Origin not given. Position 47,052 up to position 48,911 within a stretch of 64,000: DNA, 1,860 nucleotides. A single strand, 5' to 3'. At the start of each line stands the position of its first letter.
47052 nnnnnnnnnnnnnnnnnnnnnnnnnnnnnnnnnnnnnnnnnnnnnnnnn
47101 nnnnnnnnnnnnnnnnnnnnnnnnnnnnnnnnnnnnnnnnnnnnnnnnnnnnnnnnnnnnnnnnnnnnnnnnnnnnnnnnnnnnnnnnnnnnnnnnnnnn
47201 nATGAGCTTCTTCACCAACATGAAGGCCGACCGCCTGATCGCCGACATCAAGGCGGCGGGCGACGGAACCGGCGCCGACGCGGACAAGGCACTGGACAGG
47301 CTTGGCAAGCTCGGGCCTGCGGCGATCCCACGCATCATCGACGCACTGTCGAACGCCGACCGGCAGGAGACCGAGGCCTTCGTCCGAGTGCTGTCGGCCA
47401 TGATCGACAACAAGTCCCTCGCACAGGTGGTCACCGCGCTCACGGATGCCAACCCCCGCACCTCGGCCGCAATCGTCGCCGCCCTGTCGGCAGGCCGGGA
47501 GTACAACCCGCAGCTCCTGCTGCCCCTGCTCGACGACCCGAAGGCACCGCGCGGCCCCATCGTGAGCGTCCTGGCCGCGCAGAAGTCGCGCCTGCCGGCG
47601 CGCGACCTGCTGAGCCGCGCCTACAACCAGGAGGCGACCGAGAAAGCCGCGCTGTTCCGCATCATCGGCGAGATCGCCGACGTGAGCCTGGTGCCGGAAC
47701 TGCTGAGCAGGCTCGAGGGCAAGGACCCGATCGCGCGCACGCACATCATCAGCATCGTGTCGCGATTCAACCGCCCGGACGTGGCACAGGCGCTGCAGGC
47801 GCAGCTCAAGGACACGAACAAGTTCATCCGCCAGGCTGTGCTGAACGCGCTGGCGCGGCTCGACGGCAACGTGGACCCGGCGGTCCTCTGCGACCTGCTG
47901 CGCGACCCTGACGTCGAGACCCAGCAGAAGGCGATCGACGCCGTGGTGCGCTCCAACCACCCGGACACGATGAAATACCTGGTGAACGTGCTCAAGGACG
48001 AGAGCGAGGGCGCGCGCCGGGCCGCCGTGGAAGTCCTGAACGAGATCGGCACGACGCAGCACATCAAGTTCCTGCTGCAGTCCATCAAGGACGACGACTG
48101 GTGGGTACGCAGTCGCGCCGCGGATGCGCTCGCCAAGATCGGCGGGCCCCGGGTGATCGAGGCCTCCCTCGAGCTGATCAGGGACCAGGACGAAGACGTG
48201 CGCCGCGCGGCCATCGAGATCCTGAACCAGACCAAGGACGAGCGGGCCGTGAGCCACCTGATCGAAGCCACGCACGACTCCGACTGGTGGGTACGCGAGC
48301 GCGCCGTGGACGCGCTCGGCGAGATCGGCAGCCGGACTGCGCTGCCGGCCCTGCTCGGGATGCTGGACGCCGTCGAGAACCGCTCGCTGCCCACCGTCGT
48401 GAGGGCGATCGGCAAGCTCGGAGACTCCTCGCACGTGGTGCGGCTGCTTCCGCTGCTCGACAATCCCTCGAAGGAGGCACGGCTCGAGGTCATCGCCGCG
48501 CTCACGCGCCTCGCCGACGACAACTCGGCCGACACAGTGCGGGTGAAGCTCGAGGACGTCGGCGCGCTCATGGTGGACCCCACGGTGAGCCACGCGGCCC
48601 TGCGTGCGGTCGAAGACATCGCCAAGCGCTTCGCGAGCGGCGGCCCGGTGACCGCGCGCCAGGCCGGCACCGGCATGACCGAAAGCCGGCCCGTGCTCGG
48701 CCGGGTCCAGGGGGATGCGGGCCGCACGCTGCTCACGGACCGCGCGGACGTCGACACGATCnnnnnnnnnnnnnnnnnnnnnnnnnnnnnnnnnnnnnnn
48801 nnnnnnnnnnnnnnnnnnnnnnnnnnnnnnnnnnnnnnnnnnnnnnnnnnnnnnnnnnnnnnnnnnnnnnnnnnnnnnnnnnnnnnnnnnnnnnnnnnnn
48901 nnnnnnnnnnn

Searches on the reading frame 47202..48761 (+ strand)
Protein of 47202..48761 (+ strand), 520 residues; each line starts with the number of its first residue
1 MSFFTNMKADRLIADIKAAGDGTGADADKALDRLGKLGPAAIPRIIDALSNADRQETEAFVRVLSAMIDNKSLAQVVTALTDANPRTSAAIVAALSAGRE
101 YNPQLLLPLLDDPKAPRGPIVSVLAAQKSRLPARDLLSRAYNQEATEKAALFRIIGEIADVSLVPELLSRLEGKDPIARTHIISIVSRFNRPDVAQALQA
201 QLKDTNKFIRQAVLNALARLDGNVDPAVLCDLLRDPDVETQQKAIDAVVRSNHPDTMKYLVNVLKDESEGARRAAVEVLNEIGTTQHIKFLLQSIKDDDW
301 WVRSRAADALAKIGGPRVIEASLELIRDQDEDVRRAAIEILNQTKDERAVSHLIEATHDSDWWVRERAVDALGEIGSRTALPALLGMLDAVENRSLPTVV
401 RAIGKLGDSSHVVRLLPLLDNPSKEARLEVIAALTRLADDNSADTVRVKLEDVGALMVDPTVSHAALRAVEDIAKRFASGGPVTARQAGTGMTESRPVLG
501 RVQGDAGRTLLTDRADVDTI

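Call 43: find_related_loci(query=A2, collection=genome_contigs, flank=8000)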
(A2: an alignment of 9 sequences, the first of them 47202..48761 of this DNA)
Query A2 (520 aa) in genome_contigs; peptide patterns used: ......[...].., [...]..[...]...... (x = any residue, [..] = any of these).
599 stretches matched a pattern (row limit reached: there are more); 591 encode a relative of the query (tblastn E <= 1e-3); the best 80 are kept; 80 distinct loci.
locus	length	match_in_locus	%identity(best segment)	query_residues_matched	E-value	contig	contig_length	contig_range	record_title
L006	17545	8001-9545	81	1-520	0e+0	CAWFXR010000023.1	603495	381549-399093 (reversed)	MAG: uncultured Gammaproteobacteria bacterium isolate MFD00905.bin.3.435 genome assembly, contig: contig_6156, whole gen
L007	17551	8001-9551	81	1-520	0e+0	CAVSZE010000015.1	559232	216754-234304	MAG: uncultured Gammaproteobacteria bacterium isolate MFD04716.bin.1.381 genome assembly, contig: contig_6524, whole gen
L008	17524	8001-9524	78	1-520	0e+0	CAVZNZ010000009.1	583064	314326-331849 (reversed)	MAG: uncultured Gammaproteobacteria bacterium isolate MFD02979.bin.2.152 genome assembly, contig: contig_28032, whole ge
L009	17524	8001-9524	72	1-520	0e+0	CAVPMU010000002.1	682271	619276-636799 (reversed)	MAG: uncultured Gammaproteobacteria bacterium isolate MFD10097.bin.1.35 genome assembly, contig: contig_1233, whole geno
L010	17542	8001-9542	68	1-520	0e+0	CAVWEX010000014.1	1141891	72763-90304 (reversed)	MAG: uncultured Gammaproteobacteria bacterium isolate MFD09730.bin.1.170 genome assembly, contig: contig_7442, whole gen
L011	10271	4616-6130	67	1-520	0e+0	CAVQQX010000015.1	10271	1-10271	MAG: uncultured Gammaproteobacteria bacterium isolate MFD10097.bin.2.12 genome assembly, contig: contig_11066, whole gen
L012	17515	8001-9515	68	1-520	0e+0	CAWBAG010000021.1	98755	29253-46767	MAG: uncultured Gammaproteobacteria bacterium isolate MFD02809.bin.2.83 genome assembly, contig: contig_312361, whole ge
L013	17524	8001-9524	67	1-520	0e+0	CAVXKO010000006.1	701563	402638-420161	MAG: uncultured Gammaproteobacteria bacterium isolate MFD02979.bin.2.183 genome assembly, contig: contig_34817, whole ge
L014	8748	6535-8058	67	1-520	0e+0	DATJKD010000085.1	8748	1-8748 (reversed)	MAG TPA_asm: Steroidobacteraceae bacterium isolate SMAG_U15584 k141_111546, whole genome shotgun sequence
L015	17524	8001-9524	67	1-520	0e+0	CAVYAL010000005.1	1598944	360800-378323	MAG: uncultured Gammaproteobacteria bacterium isolate MFD09779.bin.1.345 genome assembly, contig: contig_38387, whole ge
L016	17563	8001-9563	68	1-520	0e+0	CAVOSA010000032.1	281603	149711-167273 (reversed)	MAG: uncultured Gammaproteobacteria bacterium isolate MFD00032.bin.2.79 genome assembly, contig: contig_70608, whole gen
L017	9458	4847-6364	66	1-520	0e+0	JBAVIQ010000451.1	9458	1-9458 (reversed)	MAG: Steroidobacteraceae bacterium isolate MFD04666_ilm_asm_bin11 k127_69473, whole genome shotgun sequence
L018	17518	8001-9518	66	1-520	0e+0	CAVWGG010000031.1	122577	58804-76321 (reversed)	MAG: uncultured Gammaproteobacteria bacterium isolate MFD04716.bin.2.92 genome assembly, contig: contig_6732, whole geno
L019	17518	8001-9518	65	1-520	0e+0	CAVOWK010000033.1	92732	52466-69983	MAG: uncultured Gammaproteobacteria bacterium isolate MFD00032.bin.2.146 genome assembly, contig: contig_58231, whole ge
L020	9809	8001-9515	66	1-520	0e+0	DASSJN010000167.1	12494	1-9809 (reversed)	MAG TPA_asm: Steroidobacteraceae bacterium isolate SMAG_U1116 k141_60542, whole genome shotgun sequence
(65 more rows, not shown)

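Call 70: search_solved_structures(query=window:47202-48761:+, max_evalue=0.001, show_alignments=0)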
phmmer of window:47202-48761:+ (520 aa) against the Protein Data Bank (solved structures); distinct sequences matched with E-value up to 0.001: 27.
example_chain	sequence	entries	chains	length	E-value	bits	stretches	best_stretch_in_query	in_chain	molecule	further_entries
9sah_A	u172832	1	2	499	2.5e-68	234.4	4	258-385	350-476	E4-NB2 synthetic fusion protein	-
6ft5_A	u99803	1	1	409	1.4e-65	225.4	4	253-384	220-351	alphaRep A3_A3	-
6fsq_A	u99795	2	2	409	6.3e-58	200.1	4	254-384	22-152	alphaRep A3_bGFPD | A3_bGFPD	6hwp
4xl5_C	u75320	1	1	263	3.9e-44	154.6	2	259-383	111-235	bGFP-A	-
4zv6_A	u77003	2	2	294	1.6e-43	152.6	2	259-383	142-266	AlphaRep-7 | alpha-Rep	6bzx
3ltm_A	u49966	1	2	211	1.4e-32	116.6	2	249-384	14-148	Alpha-Rep4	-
3ltj_A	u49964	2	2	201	2.7e-32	115.6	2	253-384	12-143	AlphaRep-4 | bA3-2: binder of A3 protein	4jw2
6gwc_C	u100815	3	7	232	2.7e-31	112.3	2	287-385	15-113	iE5 ALPHAREP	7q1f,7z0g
7p0h_A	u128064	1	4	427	1.1e-30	110.2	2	291-384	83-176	Helicobacter pylori ComF fused to an artificial alphaREP crystallization helper (named B2)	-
6gx7_E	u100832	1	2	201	2e-28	102.8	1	253-384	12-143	iiiA5 ALPHAREP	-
9rhz_A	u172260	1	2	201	3.1e-27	98.9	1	253-384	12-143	ALPHAREP bE5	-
8aw4_A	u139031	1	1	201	3.5e-26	95.4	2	287-384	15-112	ALPHAREP bB-E3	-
9t1m_A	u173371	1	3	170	8.7e-24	87.5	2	287-384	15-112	Alpha Rep E4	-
5dcq_A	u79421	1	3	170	8.3e-23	84.3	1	253-383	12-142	artificial repeat proteins (alphaREP3)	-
6veh_A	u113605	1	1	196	2e-22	83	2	261-384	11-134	HEAT repeat domain-containing protein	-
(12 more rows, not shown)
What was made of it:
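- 47202..48635 (+): Kinase residues 1-478: an all-alpha HEAT/PBS-HEAT solenoid of about 30 helices, with two signature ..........(A/I)DAL repeats. The closest solved sequences are the artificial alphaRep consensus HEAT proteins (call 70).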

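Call 98: search_dna_similar(query=window:47202-48761:+, collection=plasmids, mode=protein, max_evalue=1e-10, max_rows=10)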
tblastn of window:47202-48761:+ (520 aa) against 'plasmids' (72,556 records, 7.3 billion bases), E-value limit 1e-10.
Records with a match: 5; places in all: 6; records where one place covers at least 80% of the query: 0.
Best place of each record, by identity: <60% 5.
By first word of the organism name: Rhizobium 1; Variovorax 1; Methanomethylovorans 1; Scytonema 1; Gemmatirosa 1.
By predicted mobility (MOB-suite, as given by PLSDB): non-mobilizable 5.
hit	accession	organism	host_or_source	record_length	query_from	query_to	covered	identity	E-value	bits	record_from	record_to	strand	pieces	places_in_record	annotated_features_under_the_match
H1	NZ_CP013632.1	Rhizobium sp. N324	Phaseolus vulgaris,Whole ...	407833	123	452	63%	26.0%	8e-11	73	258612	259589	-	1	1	HEAT repeat domain-containing protein | ferredoxin family protein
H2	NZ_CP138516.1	Variovorax paradoxus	Legume root,PacBio whole genome assembly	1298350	163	427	51%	28.9%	3e-14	84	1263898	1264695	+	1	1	none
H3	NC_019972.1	Methanomethylovorans hollandica DSM 15978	-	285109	131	427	57%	25.4%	4e-11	74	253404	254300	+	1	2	HEAT repeat domain-containing protein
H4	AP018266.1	Scytonema sp. NIES-4073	-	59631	202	419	42%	31.7%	9e-13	79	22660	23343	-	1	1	hypothetical protein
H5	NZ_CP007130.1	Gemmatirosa kalamazoonensis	-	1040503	233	422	37%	31.6%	6e-12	76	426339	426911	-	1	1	record has no annotation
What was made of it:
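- No relatives occur on plasmids (call 98).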
